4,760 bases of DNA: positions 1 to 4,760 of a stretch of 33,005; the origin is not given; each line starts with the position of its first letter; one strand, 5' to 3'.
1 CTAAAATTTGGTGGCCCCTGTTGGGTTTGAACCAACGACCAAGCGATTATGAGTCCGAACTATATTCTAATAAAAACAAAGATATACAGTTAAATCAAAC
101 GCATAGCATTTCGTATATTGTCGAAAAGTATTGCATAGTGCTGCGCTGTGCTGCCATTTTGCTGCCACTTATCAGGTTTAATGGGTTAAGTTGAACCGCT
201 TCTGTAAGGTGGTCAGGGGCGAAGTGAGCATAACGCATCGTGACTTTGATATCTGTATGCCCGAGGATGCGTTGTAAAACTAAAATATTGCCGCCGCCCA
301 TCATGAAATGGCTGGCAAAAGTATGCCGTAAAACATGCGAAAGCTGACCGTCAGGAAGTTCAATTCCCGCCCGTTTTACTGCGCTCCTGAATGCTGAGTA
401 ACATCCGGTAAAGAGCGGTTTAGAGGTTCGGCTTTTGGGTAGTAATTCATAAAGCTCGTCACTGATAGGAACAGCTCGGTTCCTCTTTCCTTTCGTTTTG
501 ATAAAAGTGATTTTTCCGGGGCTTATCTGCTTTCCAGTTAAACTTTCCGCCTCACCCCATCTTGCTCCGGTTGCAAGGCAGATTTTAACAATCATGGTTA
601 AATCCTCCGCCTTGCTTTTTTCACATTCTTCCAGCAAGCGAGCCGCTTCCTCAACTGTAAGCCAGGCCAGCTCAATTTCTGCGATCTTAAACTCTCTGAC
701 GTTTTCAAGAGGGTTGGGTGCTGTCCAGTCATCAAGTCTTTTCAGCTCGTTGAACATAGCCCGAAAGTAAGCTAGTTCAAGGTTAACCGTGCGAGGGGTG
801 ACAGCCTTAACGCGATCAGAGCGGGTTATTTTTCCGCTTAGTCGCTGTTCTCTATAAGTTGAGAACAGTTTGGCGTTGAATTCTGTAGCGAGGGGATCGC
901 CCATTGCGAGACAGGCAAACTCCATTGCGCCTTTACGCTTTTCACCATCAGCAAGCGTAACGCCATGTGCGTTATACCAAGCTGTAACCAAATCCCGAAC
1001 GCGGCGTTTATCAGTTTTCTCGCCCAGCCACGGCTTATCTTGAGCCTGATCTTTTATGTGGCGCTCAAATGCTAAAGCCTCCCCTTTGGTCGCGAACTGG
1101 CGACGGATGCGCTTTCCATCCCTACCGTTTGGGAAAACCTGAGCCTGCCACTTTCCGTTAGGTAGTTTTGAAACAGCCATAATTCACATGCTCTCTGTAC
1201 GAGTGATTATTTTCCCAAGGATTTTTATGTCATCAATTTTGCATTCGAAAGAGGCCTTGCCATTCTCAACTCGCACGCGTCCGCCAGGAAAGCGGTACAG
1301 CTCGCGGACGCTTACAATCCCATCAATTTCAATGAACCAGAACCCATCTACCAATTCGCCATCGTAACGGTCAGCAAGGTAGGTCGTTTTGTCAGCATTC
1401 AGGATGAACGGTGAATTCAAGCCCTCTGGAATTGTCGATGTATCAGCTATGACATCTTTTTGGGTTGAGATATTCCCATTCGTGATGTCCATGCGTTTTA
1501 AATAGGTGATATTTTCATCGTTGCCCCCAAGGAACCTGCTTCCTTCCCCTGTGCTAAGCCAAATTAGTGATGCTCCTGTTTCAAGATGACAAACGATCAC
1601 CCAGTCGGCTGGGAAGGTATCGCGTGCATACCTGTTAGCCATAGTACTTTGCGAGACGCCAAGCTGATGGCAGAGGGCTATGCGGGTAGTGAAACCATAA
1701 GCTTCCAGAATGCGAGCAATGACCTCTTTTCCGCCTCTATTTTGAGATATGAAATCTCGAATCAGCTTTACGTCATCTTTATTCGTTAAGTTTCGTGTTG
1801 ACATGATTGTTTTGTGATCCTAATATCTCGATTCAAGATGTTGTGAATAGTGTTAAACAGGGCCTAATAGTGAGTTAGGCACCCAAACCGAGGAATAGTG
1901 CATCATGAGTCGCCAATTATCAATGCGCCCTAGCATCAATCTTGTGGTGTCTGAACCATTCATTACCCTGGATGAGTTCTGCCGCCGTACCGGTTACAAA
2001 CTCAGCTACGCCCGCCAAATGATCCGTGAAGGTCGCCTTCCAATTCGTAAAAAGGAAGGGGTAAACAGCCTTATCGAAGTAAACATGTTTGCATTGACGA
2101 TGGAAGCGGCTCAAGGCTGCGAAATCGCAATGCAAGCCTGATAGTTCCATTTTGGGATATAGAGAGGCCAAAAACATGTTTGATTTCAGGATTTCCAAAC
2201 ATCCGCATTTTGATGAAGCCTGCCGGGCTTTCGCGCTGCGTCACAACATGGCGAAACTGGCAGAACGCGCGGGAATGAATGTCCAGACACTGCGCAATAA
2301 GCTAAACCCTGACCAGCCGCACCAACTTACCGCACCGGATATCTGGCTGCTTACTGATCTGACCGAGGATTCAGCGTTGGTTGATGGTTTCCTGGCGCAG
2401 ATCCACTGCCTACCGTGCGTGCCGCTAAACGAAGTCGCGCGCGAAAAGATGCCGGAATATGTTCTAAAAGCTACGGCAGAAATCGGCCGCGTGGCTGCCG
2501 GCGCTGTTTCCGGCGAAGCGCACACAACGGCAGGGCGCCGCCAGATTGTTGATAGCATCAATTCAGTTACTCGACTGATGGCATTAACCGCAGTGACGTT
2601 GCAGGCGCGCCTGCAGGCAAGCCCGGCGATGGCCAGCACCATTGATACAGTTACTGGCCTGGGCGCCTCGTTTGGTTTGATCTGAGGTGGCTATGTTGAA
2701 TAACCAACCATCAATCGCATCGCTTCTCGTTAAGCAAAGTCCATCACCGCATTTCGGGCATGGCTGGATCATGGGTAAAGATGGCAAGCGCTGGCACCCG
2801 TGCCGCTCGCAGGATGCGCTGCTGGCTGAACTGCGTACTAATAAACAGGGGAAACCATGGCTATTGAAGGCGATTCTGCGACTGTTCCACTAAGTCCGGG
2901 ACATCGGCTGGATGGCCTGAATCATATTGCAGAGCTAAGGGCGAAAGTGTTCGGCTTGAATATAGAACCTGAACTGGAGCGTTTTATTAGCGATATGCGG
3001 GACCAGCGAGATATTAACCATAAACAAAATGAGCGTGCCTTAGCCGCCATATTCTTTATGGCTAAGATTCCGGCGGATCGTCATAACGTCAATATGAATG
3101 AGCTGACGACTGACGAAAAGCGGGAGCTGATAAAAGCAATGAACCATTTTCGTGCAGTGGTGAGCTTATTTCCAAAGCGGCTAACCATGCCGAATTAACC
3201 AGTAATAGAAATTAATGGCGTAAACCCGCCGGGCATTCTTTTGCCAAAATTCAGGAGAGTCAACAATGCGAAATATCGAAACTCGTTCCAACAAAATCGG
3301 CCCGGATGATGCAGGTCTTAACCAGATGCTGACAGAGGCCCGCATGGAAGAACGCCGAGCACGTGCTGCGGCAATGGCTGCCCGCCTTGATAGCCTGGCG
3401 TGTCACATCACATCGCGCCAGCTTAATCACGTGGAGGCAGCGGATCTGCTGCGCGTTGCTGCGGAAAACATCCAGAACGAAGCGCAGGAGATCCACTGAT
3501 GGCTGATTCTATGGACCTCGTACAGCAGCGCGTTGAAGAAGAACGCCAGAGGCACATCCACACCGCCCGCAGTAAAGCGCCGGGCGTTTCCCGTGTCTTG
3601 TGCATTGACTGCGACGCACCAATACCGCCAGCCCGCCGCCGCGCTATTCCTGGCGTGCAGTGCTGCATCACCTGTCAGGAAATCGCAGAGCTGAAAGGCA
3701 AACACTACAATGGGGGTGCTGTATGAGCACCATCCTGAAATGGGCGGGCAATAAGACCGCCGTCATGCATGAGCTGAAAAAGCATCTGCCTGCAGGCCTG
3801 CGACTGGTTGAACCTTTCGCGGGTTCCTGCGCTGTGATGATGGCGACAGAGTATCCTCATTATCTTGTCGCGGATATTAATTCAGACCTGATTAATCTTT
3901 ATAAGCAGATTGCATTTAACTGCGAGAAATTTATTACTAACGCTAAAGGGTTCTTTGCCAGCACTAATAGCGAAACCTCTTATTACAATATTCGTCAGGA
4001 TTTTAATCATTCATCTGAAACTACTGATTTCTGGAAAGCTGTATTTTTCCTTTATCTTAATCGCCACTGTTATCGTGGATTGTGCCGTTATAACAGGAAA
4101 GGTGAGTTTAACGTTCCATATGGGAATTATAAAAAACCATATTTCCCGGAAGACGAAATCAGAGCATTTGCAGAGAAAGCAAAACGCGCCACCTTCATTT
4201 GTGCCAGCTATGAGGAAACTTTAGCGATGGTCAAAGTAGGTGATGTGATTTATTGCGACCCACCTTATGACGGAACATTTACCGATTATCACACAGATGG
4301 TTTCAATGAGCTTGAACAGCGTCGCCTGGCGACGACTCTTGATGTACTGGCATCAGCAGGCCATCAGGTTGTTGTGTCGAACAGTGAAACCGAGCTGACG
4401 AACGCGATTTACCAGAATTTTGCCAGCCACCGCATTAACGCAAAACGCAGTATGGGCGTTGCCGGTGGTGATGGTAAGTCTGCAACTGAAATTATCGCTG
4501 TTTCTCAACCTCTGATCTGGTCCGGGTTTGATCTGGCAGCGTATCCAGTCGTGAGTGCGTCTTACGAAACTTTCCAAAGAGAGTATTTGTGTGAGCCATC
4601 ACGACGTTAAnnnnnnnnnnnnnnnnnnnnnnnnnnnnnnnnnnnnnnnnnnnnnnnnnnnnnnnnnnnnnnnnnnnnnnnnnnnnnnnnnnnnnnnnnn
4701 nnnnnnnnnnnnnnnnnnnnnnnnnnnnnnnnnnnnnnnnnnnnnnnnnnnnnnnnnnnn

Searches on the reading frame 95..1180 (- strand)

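Call 70: search_protein_families(library=pfam, proteins=[window:95-1180:-], max_evalue=0.001)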
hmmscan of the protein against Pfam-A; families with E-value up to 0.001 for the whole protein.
window:95-1180:- (361 aa): 2 families
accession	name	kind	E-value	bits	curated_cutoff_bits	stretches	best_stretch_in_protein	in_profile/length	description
PF24624.1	Int_N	-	3.1e-33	114.9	27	1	57-165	1-100/100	Phage integrase, N-terminal domain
PF00589.27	Phage_integrase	-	3.1e-24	86.1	27.1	1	173-322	2-170/172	Phage integrase family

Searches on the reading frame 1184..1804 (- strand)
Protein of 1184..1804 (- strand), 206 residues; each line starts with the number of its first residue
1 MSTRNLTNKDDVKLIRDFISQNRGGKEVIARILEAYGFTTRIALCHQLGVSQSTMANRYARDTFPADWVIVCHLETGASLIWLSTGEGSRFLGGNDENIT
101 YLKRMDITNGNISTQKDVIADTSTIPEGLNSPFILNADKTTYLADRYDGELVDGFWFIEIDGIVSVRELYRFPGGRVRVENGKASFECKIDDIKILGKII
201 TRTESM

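Call 70: search_protein_families(library=pfam, proteins=[window:1184-1804:-], max_evalue=0.001)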
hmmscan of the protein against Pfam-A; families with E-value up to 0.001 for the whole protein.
window:1184-1804:- (206 aa): 2 families
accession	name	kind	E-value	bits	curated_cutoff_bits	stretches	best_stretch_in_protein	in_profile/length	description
PF07022.19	Phage_CI_repr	-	1.1e-25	90.2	22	1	27-89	1-63/65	Bacteriophage CI repressor helix-turn-helix domain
PF16452.10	Phage_CI_C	-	2.6e-24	85.8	27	1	103-200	3-100/101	Bacteriophage CI repressor C-terminal domain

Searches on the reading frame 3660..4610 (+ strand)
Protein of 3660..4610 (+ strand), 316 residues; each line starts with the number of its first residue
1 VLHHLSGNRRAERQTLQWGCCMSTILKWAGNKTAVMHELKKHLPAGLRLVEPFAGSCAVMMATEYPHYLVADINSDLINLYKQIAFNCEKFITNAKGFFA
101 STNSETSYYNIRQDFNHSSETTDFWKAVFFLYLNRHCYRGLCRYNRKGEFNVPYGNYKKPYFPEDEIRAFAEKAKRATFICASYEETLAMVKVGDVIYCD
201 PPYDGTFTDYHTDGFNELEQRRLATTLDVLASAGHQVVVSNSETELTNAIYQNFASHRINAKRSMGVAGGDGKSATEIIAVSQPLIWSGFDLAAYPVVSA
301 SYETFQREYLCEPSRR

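Call 70: search_protein_families(library=pfam, proteins=[window:3660-4610:+], max_evalue=0.001)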
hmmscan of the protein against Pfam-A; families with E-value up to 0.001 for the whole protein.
window:3660-4610:+ (316 aa): 1 family
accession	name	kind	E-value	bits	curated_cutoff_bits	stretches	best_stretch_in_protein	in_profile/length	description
PF02086.21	MethyltransfD12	-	6.3e-71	239.5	22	1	28-265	1-253/253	D12 class N6 adenine-specific DNA methyltransferase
